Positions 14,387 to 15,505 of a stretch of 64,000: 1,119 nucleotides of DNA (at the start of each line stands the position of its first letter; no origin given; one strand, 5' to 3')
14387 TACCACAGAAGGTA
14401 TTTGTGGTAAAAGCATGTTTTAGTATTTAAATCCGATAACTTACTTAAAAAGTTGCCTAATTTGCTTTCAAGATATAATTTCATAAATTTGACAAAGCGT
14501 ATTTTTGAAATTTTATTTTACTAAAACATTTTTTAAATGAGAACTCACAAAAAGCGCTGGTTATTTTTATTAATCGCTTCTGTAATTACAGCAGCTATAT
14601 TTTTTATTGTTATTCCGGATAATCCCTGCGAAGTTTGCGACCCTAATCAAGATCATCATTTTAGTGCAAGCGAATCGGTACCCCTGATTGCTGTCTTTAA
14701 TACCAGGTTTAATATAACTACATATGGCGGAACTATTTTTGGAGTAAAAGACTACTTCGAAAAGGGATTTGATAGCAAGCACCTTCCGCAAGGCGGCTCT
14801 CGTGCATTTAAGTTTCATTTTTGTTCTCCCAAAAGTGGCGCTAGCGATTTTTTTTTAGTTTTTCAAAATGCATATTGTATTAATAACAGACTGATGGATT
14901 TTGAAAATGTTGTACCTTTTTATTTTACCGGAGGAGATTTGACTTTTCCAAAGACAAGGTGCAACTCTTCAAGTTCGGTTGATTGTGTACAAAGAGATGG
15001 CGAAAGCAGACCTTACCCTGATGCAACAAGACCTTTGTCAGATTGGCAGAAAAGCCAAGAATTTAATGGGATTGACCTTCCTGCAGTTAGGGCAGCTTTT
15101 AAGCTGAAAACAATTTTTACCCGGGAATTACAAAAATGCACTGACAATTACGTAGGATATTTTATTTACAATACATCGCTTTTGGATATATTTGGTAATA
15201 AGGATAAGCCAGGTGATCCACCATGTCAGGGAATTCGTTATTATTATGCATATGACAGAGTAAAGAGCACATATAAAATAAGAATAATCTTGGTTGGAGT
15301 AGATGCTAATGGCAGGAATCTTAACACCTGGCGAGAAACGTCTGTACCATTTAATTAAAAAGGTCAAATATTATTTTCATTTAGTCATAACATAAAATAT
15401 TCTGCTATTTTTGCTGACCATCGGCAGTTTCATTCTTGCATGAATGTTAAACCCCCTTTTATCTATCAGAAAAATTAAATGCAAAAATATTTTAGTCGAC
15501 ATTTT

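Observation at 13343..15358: Divergently transcribed paralogous secreted proteins defining an unrecognised Cys-motif family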

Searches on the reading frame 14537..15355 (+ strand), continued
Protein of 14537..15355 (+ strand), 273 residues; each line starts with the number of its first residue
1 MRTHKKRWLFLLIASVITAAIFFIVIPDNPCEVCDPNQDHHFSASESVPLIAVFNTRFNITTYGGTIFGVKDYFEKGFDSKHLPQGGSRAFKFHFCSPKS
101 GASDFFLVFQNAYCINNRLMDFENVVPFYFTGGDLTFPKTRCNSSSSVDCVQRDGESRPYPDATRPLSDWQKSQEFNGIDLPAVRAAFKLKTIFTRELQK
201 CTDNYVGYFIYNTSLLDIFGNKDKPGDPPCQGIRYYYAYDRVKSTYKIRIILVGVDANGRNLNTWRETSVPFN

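Call 77: find_related_loci(query=A7, collection=metagenome_contigs, flank=5000)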
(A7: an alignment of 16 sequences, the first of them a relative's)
Query A7 (163 aa) in metagenome_contigs; peptide patterns used: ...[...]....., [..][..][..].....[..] (x = any residue, [..] = any of these).
343 stretches matched a pattern; 75 encode a relative of the query (tblastn E <= 1e-3); 75 distinct loci.
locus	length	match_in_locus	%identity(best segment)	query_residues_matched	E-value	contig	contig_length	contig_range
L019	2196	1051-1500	58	9-159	1e-59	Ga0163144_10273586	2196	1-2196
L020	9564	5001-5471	50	4-158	3e-51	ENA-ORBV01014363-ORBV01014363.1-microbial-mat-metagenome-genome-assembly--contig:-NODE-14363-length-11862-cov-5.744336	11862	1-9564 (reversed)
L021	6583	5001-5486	50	4-163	7e-51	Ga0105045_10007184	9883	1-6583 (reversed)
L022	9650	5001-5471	51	4-158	3e-51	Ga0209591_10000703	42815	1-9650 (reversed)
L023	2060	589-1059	50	4-158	6e-50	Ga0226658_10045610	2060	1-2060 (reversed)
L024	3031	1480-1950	51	4-158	3e-49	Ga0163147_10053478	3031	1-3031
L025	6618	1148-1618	49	4-158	5e-49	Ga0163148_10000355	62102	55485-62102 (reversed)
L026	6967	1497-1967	50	4-158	7e-49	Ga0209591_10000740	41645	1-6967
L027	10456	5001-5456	49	3-158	1e-48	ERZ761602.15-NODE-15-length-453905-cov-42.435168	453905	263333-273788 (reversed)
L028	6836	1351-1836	49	4-163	1e-48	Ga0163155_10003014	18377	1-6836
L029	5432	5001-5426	48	4-143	6e-42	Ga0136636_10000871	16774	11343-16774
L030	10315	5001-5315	58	54-159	1e-39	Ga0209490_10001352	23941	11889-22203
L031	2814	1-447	43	17-158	8e-39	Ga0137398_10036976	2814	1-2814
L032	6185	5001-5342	50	45-159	8e-38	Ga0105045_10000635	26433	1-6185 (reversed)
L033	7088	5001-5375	51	40-159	2e-37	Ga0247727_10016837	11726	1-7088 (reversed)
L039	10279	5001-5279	50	56-158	1e-28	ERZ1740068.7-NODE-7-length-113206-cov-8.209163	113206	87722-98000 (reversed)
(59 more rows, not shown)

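Call 80: search_protein_families(library=pfam, proteins=[L016:6446-7162:+, L017:6925-7563:+, L039:5992-7101:+, L039:5311-5988:+, L027:5496-6146:+, L016:7138-7923:+], max_evalue=0.1)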
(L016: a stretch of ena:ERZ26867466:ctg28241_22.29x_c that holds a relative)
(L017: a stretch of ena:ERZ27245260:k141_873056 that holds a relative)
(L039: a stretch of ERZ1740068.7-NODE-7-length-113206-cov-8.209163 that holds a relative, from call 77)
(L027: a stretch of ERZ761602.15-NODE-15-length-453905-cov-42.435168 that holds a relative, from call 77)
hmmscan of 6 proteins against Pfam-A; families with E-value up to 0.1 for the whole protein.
L016:6446-7162:+ (239 aa): 0 families

L017:6925-7563:+ (213 aa): 0 families

L039:5992-7101:+ (370 aa): 4 families
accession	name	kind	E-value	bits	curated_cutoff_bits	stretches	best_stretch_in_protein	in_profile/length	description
PF00211.25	Guanylate_cyc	-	1.1e-23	84.2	21.9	1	186-364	7-179/183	Adenylate and Guanylate cyclase catalytic domain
PF00072.30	Response_reg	-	1.4e-19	70.7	30.2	1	18-125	2-109/111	Response regulator receiver domain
PF00990.26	GGDEF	-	0.0018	18.5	23.8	1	172-289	18-131/161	Diguanylate cyclase, GGDEF domain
PF09349.15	OHCU_decarbox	-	0.031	15.3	24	1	249-282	75-110/155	OHCU decarboxylase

L039:5311-5988:+ (226 aa): 0 families

L027:5496-6146:+ (217 aa): 0 families

L016:7138-7923:+ (262 aa): 6 families
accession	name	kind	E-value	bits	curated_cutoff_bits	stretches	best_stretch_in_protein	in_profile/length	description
PF02518.31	HATPase_c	-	6.8e-14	52.7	26.4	1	172-260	4-109/111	Histidine kinase-, DNA gyrase B-, and HSP90-like ATPase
PF07730.19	HisKA_3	-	9.9e-09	36.1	24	1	67-131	1-66/68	Histidine kinase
PF13589.12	HATPase_c_3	-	0.00021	21.8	25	1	174-223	3-52/137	Histidine kinase-, DNA gyrase B-, and HSP90-like ATPase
PF13581.12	HATPase_c_2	-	0.00091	19.7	27.4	1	164-215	22-77/127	Histidine kinase-like ATPase domain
PF19360.4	TadB_TadC_N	-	0.047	13.9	27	1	3-69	2-64/143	TadB/TadC N-terminal domain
PF10833.13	DUF2572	-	0.072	13.2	23.8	0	17-69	5-57/219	Protein of unknown function (DUF2572)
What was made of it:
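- One variant is followed by a Response_reg-cyclase (call 80).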

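Call 87: list_cluster_members(proteins=[P0001, P0002, P0003, P0053, P0065, P0078])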
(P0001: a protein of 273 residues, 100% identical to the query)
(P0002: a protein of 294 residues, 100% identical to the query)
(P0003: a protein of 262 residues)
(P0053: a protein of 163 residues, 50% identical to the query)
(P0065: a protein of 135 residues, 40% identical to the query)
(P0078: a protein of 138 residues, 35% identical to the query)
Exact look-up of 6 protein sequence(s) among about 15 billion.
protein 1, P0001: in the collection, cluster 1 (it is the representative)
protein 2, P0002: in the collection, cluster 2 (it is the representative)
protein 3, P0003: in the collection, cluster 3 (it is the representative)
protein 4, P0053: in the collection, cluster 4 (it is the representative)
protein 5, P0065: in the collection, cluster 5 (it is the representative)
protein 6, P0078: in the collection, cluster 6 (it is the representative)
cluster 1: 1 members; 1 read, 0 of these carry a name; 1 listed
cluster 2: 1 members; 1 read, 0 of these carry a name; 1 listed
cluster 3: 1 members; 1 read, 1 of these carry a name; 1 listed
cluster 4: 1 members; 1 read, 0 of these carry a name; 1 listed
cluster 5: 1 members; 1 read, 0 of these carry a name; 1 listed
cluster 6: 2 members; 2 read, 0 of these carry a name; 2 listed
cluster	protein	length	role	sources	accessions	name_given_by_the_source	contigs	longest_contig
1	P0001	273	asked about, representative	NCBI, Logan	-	-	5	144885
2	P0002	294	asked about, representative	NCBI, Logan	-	-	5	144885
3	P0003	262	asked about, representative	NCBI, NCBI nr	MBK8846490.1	MAG: hypothetical protein IPO27_08115 [Bacteroidetes bacterium] | hypothetical protein [Bacteroidota bacterium]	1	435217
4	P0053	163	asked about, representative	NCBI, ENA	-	-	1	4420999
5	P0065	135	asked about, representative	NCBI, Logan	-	-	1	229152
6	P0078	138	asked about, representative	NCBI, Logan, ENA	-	-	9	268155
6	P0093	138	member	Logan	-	-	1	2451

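Call 89: search_protein_families(library=pfam, alignment_id=A7, max_evalue=0.1)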
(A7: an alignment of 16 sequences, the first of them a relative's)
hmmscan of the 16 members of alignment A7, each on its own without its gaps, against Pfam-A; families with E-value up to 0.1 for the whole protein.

A. member 1, P0053 (163 aa): 0 families

B. families by the number of members that match (of 16 scanned): 0 families

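Call 90: search_protein_families(library=ncbifam, alignment_id=A7, max_evalue=0.1)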
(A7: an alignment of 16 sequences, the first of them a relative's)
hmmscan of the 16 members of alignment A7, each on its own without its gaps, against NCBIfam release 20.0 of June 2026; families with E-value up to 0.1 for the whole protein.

A. member 1, P0053 (163 aa): 1 family
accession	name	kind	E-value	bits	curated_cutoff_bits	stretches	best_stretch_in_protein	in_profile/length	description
NF011949.0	PRK15420.1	equivalog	0.092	12.8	141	0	134-162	15-43/140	L-fucose mutarotase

B. families by the number of members that match (of 16 scanned): 6 families
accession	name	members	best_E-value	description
NF053773.1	BSAP5i_fam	1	0.015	BSAP-5i family immunity protein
NF033605.1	Zn_bnd_ABC_AdcA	1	0.044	zinc ABC transporter substrate-binding lipoprotein AdcA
NF052634.1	Riean_0653_fam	1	0.052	Riean_0653 family protein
NF053689.1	BamJ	1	0.077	BamJ family beta-barrel-assembly machinery protein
NF011949.0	PRK15420.1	1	0.092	L-fucose mutarotase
NF045625.1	IBP_CFB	1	0.093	ice-binding protein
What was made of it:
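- On Any Pfam-A / NCBIfam family: The 16 single-domain relatives also matched nothing (calls 89, 90).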

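Call 93: search_protein_families(library=padloc, proteins=[window:14537-15355:+], max_evalue=0.1)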
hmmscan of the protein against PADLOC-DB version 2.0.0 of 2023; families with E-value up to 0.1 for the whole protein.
window:14537-15355:+ (273 aa): 0 families

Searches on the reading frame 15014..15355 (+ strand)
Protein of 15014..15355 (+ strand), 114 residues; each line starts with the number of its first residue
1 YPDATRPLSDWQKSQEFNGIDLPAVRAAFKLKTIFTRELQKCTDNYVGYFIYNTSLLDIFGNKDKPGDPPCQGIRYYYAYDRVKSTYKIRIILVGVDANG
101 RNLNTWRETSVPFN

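Call 56: search_solved_structures(query=A5, max_evalue=10, show_alignments=1)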
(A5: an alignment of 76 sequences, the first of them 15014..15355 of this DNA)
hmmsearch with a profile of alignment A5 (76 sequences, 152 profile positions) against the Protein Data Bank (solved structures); distinct sequences matched with E-value up to 10: 2.
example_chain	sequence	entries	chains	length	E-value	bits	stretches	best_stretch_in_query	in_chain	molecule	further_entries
4wyb_B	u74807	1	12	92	0.28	14.2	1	46-104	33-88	Bud site selection protein 6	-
6hpd_A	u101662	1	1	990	0.51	13.4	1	1-63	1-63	Beta-galactosidase (GH2)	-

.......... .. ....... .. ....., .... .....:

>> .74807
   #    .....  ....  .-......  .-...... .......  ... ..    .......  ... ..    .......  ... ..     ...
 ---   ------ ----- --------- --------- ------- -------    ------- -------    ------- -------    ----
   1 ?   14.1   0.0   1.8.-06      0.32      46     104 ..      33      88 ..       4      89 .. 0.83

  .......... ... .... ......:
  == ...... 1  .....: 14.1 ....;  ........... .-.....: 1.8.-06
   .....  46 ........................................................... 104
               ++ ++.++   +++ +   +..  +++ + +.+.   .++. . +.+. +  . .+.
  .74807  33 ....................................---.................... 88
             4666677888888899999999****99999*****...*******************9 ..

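Call 65: predict_structure(alignment_id=A5)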
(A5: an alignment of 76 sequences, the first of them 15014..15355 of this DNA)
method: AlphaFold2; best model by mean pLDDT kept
length: 114 residues; sequences in the alignment: 76
mean_pLDDT: 72.3   pTM: 0.57
mean pLDDT of the five models: 72.3, 69.7, 68.6, 67.3, 66.1
residues with pLDDT >= 90: 26; 70-90: 35; 50-70: 48; < 50: 5
segments of 3 or more residues with pLDDT < 50: 1-3
pLDDT, mean of each block of 10 residues (from residue 1): 50 60 73 57 62 84 91 88 66 90 81 53
secondary structure, 60 per line:
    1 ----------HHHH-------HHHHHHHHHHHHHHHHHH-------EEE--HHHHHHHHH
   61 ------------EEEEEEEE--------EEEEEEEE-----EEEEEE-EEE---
elements in order: H11-14 H22-39 E47-49 H52-60 E73-80 E89-96 E102-107 E109-111
